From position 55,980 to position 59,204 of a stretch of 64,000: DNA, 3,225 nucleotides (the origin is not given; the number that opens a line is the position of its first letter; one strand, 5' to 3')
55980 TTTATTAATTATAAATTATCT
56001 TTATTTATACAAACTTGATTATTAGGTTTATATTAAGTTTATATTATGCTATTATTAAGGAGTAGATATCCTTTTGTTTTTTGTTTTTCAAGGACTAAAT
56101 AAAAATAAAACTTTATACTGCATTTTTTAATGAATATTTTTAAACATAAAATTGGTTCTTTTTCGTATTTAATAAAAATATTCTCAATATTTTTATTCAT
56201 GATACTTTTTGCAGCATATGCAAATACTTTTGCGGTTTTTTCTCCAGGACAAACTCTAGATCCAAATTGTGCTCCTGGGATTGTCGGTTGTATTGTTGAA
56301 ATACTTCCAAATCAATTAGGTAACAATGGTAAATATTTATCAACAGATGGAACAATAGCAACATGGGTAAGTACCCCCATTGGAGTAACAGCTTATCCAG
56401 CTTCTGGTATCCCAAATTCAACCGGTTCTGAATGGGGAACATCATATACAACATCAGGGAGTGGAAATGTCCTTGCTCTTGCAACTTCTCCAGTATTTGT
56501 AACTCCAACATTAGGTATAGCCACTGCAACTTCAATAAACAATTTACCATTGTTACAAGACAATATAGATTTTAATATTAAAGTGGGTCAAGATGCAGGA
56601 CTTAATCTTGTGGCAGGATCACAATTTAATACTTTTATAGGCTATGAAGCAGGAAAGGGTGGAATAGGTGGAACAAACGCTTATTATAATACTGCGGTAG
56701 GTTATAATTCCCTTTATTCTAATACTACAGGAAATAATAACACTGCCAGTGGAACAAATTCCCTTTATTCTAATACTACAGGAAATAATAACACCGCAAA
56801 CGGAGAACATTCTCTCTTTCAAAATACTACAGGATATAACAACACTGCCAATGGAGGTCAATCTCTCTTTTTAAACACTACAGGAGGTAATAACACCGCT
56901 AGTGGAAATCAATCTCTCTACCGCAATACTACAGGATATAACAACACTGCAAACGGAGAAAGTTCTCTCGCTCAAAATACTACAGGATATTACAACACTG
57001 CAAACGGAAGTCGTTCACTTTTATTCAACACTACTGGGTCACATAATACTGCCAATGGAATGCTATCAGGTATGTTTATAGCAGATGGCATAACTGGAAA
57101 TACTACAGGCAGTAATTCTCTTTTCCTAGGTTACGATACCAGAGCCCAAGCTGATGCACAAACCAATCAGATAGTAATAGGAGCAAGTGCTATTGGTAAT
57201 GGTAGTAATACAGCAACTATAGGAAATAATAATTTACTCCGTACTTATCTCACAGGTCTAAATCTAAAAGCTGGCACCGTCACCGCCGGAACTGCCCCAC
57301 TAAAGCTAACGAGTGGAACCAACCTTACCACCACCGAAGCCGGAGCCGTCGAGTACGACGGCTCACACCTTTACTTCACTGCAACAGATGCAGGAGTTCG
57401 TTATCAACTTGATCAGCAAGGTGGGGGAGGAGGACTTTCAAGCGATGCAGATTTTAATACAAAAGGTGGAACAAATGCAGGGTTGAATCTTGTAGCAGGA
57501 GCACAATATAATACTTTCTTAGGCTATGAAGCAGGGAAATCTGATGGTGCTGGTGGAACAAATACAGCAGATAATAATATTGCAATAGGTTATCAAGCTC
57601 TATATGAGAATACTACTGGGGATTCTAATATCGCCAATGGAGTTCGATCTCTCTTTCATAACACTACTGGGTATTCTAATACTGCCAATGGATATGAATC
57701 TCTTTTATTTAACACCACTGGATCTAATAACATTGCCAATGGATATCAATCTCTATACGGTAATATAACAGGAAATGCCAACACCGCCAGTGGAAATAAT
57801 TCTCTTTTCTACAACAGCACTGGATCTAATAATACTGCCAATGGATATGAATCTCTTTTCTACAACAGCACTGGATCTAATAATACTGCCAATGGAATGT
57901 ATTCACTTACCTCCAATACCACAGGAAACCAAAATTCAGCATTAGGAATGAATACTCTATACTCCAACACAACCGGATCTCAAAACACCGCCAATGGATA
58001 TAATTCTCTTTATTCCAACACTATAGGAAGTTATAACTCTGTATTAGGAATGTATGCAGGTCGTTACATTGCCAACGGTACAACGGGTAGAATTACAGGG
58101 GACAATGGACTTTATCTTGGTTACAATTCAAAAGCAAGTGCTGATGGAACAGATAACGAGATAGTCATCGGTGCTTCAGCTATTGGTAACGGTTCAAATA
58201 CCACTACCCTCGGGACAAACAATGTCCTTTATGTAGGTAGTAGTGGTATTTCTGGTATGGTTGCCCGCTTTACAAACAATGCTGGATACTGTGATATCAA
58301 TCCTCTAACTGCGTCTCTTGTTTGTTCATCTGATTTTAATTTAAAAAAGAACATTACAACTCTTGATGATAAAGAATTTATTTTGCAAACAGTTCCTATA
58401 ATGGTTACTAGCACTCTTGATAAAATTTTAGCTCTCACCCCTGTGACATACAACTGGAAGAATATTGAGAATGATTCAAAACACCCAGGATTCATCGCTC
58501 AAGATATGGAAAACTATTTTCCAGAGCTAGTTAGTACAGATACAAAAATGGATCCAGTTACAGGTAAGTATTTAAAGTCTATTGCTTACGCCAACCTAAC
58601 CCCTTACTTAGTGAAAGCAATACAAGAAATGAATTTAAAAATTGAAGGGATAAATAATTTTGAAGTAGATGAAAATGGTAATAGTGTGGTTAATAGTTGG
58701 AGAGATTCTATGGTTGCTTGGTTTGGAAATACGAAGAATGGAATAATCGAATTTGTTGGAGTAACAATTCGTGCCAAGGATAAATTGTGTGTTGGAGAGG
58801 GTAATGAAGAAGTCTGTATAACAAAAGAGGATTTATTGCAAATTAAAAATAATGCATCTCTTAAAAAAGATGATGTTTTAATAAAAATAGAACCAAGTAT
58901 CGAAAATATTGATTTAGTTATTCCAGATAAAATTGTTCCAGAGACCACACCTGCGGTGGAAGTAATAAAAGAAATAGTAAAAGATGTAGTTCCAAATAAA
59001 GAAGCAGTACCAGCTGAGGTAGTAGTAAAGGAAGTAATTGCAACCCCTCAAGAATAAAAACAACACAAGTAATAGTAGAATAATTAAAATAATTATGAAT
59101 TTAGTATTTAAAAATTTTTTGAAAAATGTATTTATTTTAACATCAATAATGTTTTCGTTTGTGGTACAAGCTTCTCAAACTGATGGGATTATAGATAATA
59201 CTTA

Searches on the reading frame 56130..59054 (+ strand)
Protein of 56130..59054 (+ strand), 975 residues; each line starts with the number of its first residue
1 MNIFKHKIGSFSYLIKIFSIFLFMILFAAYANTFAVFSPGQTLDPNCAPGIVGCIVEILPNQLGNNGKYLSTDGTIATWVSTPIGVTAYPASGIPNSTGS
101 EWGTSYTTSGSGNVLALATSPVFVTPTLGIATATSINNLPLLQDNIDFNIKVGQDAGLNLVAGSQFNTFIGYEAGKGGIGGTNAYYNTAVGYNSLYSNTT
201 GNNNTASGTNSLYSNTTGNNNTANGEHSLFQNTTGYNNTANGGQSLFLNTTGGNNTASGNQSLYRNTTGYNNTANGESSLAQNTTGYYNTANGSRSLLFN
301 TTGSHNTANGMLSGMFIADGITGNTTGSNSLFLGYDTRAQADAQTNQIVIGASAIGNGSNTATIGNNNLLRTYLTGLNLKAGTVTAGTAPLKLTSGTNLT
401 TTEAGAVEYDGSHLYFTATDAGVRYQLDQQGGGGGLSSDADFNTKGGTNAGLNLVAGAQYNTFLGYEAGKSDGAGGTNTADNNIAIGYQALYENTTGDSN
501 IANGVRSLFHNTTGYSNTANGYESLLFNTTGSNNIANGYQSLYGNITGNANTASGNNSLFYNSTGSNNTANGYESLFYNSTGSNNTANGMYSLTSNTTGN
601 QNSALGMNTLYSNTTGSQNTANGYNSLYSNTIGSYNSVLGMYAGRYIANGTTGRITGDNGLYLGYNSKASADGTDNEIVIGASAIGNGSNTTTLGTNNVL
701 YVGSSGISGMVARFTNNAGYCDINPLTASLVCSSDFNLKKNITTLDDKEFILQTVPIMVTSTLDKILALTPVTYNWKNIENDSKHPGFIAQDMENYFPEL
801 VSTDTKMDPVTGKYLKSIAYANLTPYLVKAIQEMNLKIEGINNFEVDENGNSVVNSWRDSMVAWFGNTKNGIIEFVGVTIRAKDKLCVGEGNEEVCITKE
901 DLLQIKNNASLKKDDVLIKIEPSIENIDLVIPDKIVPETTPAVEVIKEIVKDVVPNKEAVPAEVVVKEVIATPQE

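Call 90: search_protein_families(library=pfam, proteins=[window:56130-59054:+], max_evalue=0.01)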
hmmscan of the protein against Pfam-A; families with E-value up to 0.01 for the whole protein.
window:56130-59054:+ (975 aa): 1 family
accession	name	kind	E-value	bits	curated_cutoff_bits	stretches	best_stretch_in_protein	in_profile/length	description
PF13884.11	Peptidase_S74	-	2.2e-12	47.5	22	1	734-801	1-57/58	Chaperone of endosialidase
